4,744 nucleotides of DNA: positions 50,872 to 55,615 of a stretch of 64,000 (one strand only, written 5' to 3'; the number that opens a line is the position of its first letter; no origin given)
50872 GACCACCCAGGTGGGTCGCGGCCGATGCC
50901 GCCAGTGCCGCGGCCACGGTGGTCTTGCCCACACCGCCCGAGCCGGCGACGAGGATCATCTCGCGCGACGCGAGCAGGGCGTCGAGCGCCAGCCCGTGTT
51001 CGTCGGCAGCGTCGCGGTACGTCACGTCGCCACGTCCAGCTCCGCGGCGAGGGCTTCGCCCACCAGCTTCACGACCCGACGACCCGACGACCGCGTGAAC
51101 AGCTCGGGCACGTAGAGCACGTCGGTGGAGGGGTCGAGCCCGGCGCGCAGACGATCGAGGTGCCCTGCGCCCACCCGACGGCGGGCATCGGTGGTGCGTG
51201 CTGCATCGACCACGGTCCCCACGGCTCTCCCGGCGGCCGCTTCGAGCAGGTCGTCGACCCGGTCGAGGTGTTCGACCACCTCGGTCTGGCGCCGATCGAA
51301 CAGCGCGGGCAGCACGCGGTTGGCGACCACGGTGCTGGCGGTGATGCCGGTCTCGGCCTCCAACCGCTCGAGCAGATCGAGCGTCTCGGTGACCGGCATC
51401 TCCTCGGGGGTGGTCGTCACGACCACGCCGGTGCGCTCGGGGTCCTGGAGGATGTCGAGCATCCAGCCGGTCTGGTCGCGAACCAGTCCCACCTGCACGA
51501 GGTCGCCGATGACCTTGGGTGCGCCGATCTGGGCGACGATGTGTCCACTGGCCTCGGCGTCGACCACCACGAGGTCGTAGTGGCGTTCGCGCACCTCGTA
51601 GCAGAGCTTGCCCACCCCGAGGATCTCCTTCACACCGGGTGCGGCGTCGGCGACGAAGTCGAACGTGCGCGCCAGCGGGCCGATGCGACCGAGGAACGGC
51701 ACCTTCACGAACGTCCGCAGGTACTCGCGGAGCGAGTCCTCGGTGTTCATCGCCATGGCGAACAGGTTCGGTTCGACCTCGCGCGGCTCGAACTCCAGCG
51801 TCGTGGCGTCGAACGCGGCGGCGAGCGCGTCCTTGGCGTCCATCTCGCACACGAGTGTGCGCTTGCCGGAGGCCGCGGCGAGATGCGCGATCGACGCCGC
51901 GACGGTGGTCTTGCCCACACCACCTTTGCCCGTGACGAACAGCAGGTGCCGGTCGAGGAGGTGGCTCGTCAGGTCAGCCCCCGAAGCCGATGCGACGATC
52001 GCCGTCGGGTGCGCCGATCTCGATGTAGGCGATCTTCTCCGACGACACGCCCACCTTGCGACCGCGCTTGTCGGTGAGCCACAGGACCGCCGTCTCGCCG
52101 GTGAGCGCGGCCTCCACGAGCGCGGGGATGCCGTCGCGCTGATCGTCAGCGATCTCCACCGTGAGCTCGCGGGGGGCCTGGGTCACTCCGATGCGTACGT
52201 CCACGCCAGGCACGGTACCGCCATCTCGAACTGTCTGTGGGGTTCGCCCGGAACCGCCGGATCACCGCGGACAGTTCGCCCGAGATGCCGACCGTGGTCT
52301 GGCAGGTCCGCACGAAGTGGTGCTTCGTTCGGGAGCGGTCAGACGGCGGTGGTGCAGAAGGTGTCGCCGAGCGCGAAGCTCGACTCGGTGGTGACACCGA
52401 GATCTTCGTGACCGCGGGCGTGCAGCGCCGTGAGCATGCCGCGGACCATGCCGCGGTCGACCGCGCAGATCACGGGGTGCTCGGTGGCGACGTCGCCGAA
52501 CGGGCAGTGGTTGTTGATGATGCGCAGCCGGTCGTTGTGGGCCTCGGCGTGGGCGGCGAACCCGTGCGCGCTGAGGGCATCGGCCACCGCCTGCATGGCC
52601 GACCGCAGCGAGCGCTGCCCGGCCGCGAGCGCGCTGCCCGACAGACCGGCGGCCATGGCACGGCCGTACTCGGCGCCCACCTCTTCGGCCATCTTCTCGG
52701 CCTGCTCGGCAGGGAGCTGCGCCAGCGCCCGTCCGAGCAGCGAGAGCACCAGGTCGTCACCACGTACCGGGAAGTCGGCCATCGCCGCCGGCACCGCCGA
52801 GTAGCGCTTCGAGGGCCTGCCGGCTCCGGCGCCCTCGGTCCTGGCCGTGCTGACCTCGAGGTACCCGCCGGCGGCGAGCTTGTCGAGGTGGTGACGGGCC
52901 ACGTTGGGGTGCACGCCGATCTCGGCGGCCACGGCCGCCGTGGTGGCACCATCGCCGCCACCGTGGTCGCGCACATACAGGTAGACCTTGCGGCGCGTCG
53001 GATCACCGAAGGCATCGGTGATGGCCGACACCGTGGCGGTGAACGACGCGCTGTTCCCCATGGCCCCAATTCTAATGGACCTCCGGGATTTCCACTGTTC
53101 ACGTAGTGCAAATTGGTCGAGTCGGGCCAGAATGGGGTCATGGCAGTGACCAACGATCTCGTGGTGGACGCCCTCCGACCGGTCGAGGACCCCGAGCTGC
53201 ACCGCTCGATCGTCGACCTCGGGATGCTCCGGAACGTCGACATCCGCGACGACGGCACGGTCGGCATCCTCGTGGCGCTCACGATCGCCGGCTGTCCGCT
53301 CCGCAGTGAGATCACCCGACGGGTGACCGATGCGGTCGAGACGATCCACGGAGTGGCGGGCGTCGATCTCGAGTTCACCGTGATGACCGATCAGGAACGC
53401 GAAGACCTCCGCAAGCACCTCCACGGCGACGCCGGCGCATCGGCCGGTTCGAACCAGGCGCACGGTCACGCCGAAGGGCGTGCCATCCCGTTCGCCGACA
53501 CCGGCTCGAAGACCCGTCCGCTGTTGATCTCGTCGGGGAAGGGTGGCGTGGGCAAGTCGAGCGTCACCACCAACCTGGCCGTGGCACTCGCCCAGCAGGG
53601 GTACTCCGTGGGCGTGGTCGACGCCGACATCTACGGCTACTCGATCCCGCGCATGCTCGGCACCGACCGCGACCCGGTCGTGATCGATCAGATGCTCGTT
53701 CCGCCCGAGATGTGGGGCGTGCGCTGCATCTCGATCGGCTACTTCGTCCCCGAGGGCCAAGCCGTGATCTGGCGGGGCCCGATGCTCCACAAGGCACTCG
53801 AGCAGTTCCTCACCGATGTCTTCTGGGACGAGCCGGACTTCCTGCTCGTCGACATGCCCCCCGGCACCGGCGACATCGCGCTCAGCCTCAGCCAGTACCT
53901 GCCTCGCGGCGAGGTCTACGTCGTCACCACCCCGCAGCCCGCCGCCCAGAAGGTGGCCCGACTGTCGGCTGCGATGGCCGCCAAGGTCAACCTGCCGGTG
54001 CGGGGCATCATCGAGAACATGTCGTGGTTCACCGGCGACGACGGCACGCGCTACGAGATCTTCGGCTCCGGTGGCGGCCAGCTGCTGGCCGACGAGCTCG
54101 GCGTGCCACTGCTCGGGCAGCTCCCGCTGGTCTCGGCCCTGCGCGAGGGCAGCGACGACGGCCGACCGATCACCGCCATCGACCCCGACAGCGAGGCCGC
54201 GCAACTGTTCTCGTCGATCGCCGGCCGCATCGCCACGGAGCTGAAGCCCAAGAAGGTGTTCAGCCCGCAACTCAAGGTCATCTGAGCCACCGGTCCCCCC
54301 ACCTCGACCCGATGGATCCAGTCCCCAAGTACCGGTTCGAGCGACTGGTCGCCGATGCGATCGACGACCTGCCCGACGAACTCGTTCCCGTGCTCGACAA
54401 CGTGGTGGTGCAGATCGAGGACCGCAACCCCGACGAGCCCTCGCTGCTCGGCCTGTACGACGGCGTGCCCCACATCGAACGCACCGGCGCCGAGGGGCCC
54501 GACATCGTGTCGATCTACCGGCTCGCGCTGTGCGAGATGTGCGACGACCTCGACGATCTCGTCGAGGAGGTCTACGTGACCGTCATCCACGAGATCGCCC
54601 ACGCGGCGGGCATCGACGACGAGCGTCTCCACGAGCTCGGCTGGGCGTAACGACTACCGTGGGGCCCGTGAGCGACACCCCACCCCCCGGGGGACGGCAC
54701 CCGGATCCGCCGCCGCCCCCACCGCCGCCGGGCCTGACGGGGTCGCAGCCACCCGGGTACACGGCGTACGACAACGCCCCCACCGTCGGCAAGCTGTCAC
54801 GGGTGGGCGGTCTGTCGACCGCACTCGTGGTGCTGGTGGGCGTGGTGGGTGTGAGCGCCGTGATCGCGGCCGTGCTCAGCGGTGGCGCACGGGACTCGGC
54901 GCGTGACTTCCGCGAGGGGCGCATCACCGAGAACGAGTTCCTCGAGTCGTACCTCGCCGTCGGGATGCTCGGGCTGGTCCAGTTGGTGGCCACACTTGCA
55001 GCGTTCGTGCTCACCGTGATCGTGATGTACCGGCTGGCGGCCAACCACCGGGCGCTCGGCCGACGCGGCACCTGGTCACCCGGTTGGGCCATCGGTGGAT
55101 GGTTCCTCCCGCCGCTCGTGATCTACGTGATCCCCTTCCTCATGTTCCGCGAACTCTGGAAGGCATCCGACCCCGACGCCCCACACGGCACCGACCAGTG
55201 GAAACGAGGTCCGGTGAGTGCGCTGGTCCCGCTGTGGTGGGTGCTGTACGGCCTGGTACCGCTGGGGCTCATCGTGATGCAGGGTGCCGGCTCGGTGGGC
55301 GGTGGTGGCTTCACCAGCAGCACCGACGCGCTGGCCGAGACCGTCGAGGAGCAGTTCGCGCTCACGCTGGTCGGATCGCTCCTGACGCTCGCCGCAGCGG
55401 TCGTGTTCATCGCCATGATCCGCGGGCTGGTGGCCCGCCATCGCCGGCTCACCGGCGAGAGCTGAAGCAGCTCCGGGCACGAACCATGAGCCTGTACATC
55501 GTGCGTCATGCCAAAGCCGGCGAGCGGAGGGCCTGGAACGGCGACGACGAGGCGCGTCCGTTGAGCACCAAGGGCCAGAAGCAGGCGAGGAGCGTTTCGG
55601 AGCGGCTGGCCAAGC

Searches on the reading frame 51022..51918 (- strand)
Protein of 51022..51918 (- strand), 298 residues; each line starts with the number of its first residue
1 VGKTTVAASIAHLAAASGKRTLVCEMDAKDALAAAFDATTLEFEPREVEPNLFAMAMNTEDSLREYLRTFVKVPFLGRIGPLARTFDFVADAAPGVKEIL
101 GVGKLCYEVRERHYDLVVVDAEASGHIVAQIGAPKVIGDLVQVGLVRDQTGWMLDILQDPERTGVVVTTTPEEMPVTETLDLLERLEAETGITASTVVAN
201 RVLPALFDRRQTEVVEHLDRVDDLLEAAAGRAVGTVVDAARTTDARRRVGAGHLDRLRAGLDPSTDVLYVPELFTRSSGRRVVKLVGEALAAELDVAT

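Call 44: search_protein_families(library=pfam, proteins=[window:51022-51918:-], max_evalue=0.0001)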
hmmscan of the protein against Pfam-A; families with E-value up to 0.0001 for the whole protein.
window:51022-51918:- (298 aa): 2 families
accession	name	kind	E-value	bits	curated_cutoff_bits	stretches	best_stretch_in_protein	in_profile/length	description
PF02374.21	ArsA_ATPase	-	9.5e-24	84.6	24.3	2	2-141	13-152/305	Anion-transporting ATPase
PF01656.29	CbiA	-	2e-05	25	25.4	1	2-213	11-94/125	CobQ/CobB/MinD/ParA nucleotide binding domain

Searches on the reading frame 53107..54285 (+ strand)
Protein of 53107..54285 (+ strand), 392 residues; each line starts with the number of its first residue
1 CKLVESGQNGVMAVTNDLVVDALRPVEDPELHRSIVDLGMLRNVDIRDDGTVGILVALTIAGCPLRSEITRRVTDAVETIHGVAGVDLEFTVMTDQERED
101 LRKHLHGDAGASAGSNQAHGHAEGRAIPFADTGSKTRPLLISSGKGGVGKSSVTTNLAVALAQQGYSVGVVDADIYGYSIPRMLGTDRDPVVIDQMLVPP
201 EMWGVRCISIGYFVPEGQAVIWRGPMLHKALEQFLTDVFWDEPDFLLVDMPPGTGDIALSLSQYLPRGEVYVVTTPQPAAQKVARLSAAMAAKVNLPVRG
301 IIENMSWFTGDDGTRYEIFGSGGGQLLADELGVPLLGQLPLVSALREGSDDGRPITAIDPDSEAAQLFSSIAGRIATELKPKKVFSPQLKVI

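Call 44: search_protein_families(library=pfam, proteins=[window:53107-54285:+], max_evalue=0.0001)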
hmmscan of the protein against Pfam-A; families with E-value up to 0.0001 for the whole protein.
window:53107-54285:+ (392 aa): 7 families
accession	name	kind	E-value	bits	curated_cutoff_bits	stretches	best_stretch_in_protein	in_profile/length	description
PF10609.15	ParA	-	2.3e-85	286.4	27.1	1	139-375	6-245/246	NUBPL iron-transfer P-loop NTPase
PF01883.24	FeS_assembly_P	-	3.5e-18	66.1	23.5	1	19-87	4-72/73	Iron-sulfur cluster assembly protein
PF01656.29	CbiA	-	1.6e-12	48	25.4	1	140-354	2-124/125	CobQ/CobB/MinD/ParA nucleotide binding domain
PF00142.24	Fer4_NifH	-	4.7e-09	36.5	25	1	144-379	7-248/271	4Fe-4S iron sulfur cluster binding proteins, NifH/frxC family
PF13614.12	AAA_31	-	3.1e-07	30.9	27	1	140-175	5-40/177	AAA domain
PF09140.17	MipZ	-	3e-06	27.2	20.7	1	141-191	5-55/262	ATPase MipZ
PF02374.21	ArsA_ATPase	-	4.3e-05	23.3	24.3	1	140-174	4-38/305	Anion-transporting ATPase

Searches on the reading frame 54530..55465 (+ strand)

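Call 44: search_protein_families(library=pfam, proteins=[window:54530-55465:+], max_evalue=0.0001)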
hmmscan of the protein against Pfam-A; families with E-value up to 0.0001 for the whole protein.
window:54530-55465:+ (311 aa): 1 family
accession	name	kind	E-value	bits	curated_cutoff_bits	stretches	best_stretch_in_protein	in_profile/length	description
PF14219.11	DUF4328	-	5.1e-20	72.1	27.2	1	138-300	11-164/166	Domain of unknown function (DUF4328)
